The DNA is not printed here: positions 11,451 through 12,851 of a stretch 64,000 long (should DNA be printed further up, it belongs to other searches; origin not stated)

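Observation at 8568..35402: Co-amplification and interleaving of the GWxTD/TPR and Kelch-lipoprotein families: candidate two-component envelope module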

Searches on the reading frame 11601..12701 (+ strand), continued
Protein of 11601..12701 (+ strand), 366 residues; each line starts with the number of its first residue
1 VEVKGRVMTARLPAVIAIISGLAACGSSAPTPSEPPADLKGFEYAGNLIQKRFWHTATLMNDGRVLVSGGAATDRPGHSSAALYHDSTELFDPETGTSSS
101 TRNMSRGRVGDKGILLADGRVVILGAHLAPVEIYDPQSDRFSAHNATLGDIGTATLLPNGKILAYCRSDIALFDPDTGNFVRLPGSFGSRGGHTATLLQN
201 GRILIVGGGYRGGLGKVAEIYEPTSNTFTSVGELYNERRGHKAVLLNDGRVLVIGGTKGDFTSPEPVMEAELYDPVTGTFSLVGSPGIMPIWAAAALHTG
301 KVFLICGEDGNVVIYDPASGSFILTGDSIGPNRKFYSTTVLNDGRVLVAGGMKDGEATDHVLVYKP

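Call 68: find_encoding_contigs(protein=P0129, flank=10000, max_places=1)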
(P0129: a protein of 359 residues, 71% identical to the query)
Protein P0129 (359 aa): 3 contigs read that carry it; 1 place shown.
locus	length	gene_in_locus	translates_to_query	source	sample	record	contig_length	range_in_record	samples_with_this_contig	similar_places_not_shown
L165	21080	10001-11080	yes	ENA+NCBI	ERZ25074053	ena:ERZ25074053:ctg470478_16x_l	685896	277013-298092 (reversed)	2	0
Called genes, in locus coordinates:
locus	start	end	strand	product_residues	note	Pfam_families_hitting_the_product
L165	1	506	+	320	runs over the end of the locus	PF00389:2-Hacid_dh, PF02826:2-Hacid_dh_C, PF03446:NAD_binding_2 (weak)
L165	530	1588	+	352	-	PF13229:Beta_helix (faint)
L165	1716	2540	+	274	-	PF07885:Ion_trans_2, PF02254:TrkA_N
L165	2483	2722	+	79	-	PF02080:TrkA_C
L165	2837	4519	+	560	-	-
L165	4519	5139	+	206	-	PF06414:Zeta_toxin (weak), PF13238:AAA_18 (weak), PF13671:AAA_33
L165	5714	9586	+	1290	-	PF07719:TPR_2 (faint), PF13428:TPR_14 (faint), PF13432:TPR_16 (faint), PF14559:TPR_19 (faint), PF13431:TPR_17 (faint), PF00515:TPR_1 (faint), PF13181:TPR_8 (faint), PF13414:TPR_11 (faint), +2 more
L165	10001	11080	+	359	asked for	PF07646:Kelch_2 (faint), PF13415:Beta-prop_FBX42 (faint), PF24681:Kelch_KLHDC2_KLHL20_DRC7 (faint), PF24981:Beta-prop_ATRN-LZTR1 (faint), PF01344:Kelch_1 (faint), PF25210:Kelch_FKB95 (faint), PF13418:Beta-prop_TYW4 (weak)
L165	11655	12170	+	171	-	-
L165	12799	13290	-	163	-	-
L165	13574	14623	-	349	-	PF04909:Amidohydro_2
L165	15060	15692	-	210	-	PF02129:Peptidase_S15 (faint), PF20434:BD-FAE (faint), PF00561:Abhydrolase_1, PF12146:Hydrolase_4, PF12697:Abhydrolase_6, PF00326:Peptidase_S9 (faint)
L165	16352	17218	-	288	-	PF05721:PhyH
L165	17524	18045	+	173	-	-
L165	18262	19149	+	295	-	PF00248:Aldo_ket_red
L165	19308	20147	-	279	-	PF05721:PhyH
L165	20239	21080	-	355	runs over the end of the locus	PF02746:MR_MLE_N, PF13378:MR_MLE_C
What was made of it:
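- One genome has an isolated G-K pair flanked by unrelated genes (call 68). An isolated single G-K pair exists (call 68).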

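Call 70: search_protein_families(library=padloc, proteins=[window:11622-12701:+], max_evalue=0.001)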
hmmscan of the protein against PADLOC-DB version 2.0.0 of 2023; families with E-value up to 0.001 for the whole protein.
window:11622-12701:+ (359 aa): 0 families

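Call 75: find_encoding_contigs(protein=P0185, flank=10000, max_places=1)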
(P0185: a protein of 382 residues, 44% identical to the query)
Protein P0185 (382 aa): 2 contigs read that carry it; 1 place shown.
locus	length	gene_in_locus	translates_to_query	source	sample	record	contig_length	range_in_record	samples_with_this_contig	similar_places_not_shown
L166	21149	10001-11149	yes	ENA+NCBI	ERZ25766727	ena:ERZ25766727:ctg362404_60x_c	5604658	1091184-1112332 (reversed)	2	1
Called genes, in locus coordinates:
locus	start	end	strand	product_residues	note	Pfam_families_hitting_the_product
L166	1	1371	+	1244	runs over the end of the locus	PF07719:TPR_2 (faint), PF13428:TPR_14 (faint), PF13432:TPR_16 (faint), PF14559:TPR_19 (faint), PF13414:TPR_11 (faint), PF23914:TPR_CcmH_CycH (faint), PF00515:TPR_1 (faint), PF13431:TPR_17 (faint)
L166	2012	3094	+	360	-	PF07250:Glyoxal_oxid_N (faint), PF13415:Beta-prop_FBX42 (faint), PF13418:Beta-prop_TYW4 (faint), PF07646:Kelch_2 (faint), PF01344:Kelch_1 (faint)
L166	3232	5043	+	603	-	-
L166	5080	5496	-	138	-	PF04545:Sigma70_r4 (faint), PF13744:HTH_37 (weak), PF01381:HTH_3 (weak)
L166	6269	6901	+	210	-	PF13443:HTH_26 (faint), PF01381:HTH_3, PF13560:HTH_31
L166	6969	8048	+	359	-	PF07250:Glyoxal_oxid_N (faint), PF13418:Beta-prop_TYW4 (faint), PF24681:Kelch_KLHDC2_KLHL20_DRC7 (faint), PF24981:Beta-prop_ATRN-LZTR1 (faint), PF07646:Kelch_2 (faint), PF13415:Beta-prop_FBX42 (faint), PF01344:Kelch_1 (weak)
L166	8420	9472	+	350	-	PF24681:Kelch_KLHDC2_KLHL20_DRC7 (faint), PF24981:Beta-prop_ATRN-LZTR1 (faint), PF07646:Kelch_2 (faint), PF13415:Beta-prop_FBX42 (faint), PF01344:Kelch_1 (faint), PF07250:Glyoxal_oxid_N (weak), PF13418:Beta-prop_TYW4 (weak)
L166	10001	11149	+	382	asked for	PF07250:Glyoxal_oxid_N (faint), PF24981:Beta-prop_ATRN-LZTR1 (faint), PF07646:Kelch_2 (faint), PF13415:Beta-prop_FBX42 (weak), PF24681:Kelch_KLHDC2_KLHL20_DRC7 (weak), PF13418:Beta-prop_TYW4 (weak), PF01344:Kelch_1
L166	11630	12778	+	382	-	PF07250:Glyoxal_oxid_N (faint), PF13415:Beta-prop_FBX42 (faint), PF13418:Beta-prop_TYW4 (faint), PF24681:Kelch_KLHDC2_KLHL20_DRC7 (faint), PF24981:Beta-prop_ATRN-LZTR1 (faint), PF07646:Kelch_2 (faint), PF01344:Kelch_1 (weak)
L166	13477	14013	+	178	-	PF08534:Redoxin, PF00255:GSHPx (weak), PF00578:AhpC-TSA, PF00085:Thioredoxin (weak), PF13098:Thioredoxin_2 (weak), PF13905:Thioredoxin_8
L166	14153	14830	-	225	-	-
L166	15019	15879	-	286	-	PF03328:HpcH_HpaI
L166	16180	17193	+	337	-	PF01408:GFO_IDH_MocA, PF02894:GFO_IDH_MocA_C, PF22725:GFO_IDH_MocA_C3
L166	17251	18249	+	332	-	PF01408:GFO_IDH_MocA, PF22725:GFO_IDH_MocA_C3, PF02894:GFO_IDH_MocA_C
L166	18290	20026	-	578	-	PF01368:DHH, PF02272:DHHA1, PF17768:RecJ_OB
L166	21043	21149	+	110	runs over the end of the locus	-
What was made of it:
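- Both halves of a split cluster keep G+K (call 75).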

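Call 76: find_encoding_contigs(protein=P0205, flank=10000, max_places=1)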
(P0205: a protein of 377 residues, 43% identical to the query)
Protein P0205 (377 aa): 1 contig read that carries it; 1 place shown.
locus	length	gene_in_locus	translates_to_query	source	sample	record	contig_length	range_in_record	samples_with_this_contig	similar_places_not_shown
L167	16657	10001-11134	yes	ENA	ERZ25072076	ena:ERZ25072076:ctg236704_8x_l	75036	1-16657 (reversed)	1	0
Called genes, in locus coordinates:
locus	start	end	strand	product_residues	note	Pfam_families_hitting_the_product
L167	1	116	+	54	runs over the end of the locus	-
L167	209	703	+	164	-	-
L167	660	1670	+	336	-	PF01609:DDE_Tnp_1, PF13701:DDE_Tnp_1_4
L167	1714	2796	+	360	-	PF07250:Glyoxal_oxid_N (faint), PF13415:Beta-prop_FBX42 (faint), PF24681:Kelch_KLHDC2_KLHL20_DRC7 (faint), PF07646:Kelch_2 (faint), PF01344:Kelch_1 (faint), PF13418:Beta-prop_TYW4 (weak)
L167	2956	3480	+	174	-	-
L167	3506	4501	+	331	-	-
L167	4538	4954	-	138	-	PF04545:Sigma70_r4 (faint), PF13744:HTH_37 (weak), PF01381:HTH_3 (weak)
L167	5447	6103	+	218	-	PF13560:HTH_31, PF01381:HTH_3, PF13443:HTH_26 (weak)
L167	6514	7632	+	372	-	PF24681:Kelch_KLHDC2_KLHL20_DRC7 (faint), PF13415:Beta-prop_FBX42 (faint), PF24981:Beta-prop_ATRN-LZTR1 (faint), PF01344:Kelch_1 (faint), PF07646:Kelch_2 (faint), PF07250:Glyoxal_oxid_N (weak), PF13418:Beta-prop_TYW4 (weak)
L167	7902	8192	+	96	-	-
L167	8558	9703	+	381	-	PF07250:Glyoxal_oxid_N (faint), PF13415:Beta-prop_FBX42 (faint), PF13418:Beta-prop_TYW4 (faint), PF24981:Beta-prop_ATRN-LZTR1 (faint), PF07646:Kelch_2 (faint), PF01344:Kelch_1 (weak)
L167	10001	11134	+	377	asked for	PF07250:Glyoxal_oxid_N (faint), PF24981:Beta-prop_ATRN-LZTR1 (faint), PF13415:Beta-prop_FBX42 (faint), PF13418:Beta-prop_TYW4 (faint), PF24681:Kelch_KLHDC2_KLHL20_DRC7 (faint), PF07646:Kelch_2 (faint), PF01344:Kelch_1 (weak)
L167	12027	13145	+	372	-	PF13415:Beta-prop_FBX42 (faint), PF24981:Beta-prop_ATRN-LZTR1 (faint), PF07646:Kelch_2 (faint), PF07250:Glyoxal_oxid_N (weak), PF24681:Kelch_KLHDC2_KLHL20_DRC7 (weak), PF13418:Beta-prop_TYW4 (weak), PF01344:Kelch_1 (weak)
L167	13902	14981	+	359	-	PF07250:Glyoxal_oxid_N (faint), PF13418:Beta-prop_TYW4 (faint), PF24981:Beta-prop_ATRN-LZTR1 (faint), PF07646:Kelch_2 (faint), PF13415:Beta-prop_FBX42 (faint), PF01344:Kelch_1 (weak)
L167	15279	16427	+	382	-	PF07250:Glyoxal_oxid_N (faint), PF13415:Beta-prop_FBX42 (faint), PF13418:Beta-prop_TYW4 (faint), PF24681:Kelch_KLHDC2_KLHL20_DRC7 (faint), PF24981:Beta-prop_ATRN-LZTR1 (faint), PF07646:Kelch_2 (faint), PF01344:Kelch_1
